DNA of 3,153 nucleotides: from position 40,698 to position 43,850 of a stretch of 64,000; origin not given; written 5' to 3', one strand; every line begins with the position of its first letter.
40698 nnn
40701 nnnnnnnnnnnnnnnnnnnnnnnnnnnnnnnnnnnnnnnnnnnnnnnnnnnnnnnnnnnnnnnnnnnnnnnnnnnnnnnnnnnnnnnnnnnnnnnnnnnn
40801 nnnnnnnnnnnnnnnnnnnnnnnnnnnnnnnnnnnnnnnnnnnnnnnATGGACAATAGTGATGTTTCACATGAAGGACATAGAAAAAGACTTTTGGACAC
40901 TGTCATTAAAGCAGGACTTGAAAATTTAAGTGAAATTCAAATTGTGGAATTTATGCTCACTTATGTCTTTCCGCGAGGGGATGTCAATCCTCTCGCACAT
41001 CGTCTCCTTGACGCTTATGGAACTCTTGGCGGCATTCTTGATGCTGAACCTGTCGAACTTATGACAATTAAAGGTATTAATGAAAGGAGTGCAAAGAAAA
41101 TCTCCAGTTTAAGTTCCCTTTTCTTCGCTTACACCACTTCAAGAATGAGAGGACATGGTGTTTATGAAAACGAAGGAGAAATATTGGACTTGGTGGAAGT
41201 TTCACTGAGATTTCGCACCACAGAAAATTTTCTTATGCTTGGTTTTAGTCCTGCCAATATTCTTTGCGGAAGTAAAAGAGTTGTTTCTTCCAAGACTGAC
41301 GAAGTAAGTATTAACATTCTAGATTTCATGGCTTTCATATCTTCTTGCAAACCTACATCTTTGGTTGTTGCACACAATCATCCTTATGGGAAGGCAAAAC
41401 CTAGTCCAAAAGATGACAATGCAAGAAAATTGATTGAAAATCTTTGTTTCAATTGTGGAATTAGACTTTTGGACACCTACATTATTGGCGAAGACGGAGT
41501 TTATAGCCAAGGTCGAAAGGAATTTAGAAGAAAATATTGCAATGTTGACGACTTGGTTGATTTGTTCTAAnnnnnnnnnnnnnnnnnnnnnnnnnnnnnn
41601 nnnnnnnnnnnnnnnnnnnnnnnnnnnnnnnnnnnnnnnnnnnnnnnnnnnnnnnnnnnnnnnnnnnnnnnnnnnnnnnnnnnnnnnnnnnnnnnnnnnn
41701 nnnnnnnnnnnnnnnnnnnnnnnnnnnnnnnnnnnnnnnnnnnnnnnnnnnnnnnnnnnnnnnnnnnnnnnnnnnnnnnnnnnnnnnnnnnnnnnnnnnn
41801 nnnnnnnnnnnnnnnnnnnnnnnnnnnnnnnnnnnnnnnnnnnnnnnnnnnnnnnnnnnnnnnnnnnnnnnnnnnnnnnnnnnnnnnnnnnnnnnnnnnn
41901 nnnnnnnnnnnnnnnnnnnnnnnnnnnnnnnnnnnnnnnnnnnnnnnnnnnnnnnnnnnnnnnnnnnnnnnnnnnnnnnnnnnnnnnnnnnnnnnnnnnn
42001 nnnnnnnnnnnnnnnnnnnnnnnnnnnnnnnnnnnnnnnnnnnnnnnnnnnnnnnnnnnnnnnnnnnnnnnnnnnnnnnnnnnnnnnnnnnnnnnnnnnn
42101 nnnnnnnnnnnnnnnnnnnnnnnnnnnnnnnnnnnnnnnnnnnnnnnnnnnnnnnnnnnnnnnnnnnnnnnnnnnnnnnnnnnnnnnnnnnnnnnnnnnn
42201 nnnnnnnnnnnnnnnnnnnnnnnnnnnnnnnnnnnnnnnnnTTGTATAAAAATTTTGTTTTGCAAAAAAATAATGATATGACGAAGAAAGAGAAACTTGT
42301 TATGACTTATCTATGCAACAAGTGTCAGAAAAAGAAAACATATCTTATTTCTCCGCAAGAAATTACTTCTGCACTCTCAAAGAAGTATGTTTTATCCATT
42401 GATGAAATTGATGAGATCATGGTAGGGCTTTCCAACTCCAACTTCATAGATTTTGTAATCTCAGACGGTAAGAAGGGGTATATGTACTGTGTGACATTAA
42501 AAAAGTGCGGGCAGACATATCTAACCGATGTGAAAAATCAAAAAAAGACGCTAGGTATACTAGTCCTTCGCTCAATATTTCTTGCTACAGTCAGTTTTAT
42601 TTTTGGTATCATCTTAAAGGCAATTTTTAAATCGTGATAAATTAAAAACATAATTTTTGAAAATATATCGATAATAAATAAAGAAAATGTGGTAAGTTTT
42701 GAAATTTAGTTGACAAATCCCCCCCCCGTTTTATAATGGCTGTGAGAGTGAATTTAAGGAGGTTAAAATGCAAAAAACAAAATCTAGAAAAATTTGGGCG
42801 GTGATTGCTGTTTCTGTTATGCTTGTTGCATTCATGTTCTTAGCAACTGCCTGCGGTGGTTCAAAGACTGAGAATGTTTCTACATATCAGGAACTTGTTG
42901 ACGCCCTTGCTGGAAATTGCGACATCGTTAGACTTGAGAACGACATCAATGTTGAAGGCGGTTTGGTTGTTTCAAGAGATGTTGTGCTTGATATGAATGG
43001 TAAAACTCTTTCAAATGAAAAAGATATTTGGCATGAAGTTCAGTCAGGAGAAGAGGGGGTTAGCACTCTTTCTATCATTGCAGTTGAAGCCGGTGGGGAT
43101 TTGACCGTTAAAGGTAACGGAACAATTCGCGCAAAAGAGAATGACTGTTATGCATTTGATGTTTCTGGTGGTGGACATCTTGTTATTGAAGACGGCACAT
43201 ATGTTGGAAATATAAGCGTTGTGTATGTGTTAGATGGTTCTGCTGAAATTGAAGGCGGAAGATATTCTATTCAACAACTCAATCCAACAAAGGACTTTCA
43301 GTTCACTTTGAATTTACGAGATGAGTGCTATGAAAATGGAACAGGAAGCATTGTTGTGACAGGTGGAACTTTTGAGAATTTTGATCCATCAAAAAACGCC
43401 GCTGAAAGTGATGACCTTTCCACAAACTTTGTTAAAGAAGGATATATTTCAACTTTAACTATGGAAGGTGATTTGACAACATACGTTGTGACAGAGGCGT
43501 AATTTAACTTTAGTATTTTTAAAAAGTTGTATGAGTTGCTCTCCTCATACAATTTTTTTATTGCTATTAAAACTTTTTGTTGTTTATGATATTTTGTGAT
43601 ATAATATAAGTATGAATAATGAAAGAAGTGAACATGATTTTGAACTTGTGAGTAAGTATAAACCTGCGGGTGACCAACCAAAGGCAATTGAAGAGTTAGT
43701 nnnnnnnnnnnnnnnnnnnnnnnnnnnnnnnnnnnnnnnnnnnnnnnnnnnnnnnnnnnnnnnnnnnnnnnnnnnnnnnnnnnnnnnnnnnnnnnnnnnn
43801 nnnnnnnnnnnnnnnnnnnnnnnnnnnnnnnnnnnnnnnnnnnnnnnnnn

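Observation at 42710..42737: C9 homopolymer inside the -35/-10 spacer of a lipoprotein promoter: candidate phase-variation switch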

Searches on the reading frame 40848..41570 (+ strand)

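Call 5: search_protein_families(library=pfam, proteins=[window:40848-41570:+], max_evalue=0.01)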
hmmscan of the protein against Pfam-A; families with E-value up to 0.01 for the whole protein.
window:40848-41570:+ (240 aa): 3 families
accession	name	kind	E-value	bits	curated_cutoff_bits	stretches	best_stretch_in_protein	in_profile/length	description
PF04002.20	RadC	-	2.5e-16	60.2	22.1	1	110-221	5-116/121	RadC-like JAB domain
PF14520.12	HHH_5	-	3.2e-05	24.8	27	1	49-85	14-51/57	Helix-hairpin-helix domain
PF20582.4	UPF0758_N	-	0.0046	17.4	27.1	1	19-80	14-74/77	UPF0758 N-terminal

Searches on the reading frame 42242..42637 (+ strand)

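Call 5: search_protein_families(library=pfam, proteins=[window:42242-42637:+], max_evalue=0.01)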
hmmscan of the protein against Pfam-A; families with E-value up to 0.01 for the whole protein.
window:42242-42637:+ (131 aa): 0 families

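Call 61: search_protein_families(library=pfam, proteins=[window:42242-42637:+], max_evalue=1)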
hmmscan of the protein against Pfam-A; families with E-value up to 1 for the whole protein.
window:42242-42637:+ (131 aa): 5 families
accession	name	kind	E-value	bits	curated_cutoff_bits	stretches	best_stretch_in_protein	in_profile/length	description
PF23142.2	PH_PLEKHM2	-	0.031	14.6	22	1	32-99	56-122/140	PLEKHM2 PH domain-like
PF22186.1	HI1480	-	0.054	14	24.5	1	22-111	40-127/144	Hypothetical protein HI1480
PF03979.19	Sigma70_r1_1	-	0.055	13.9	22.5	1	30-67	15-50/81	Sigma-70 factor, region 1.1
PF07728.20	AAA_5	-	0.14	12.6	22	1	9-59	32-78/139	AAA domain (dynein-related subfamily)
PF10601.15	zf-LITAF-like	-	0.15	12.7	23.8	0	87-117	9-39/70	LITAF-like zinc ribbon domain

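Call 62: search_protein_families(library=ncbifam, proteins=[window:42242-42637:+], max_evalue=1)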
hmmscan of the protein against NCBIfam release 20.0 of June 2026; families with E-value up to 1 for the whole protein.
window:42242-42637:+ (131 aa): 0 families

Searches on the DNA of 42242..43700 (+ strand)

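Call 64: search_dna_similar(query=window:42242-43700:+, collection=phages, mode=distant, max_rows=5)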
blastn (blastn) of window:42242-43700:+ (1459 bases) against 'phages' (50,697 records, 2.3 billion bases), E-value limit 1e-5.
No match.

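Call 65: search_dna_similar(query=window:42242-43700:+, collection=plasmids, mode=distant, max_rows=5)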
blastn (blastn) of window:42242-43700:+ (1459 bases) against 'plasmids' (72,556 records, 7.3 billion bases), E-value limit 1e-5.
No match.

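Call 66: search_rna_families(source=L004, threshold=gathering)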
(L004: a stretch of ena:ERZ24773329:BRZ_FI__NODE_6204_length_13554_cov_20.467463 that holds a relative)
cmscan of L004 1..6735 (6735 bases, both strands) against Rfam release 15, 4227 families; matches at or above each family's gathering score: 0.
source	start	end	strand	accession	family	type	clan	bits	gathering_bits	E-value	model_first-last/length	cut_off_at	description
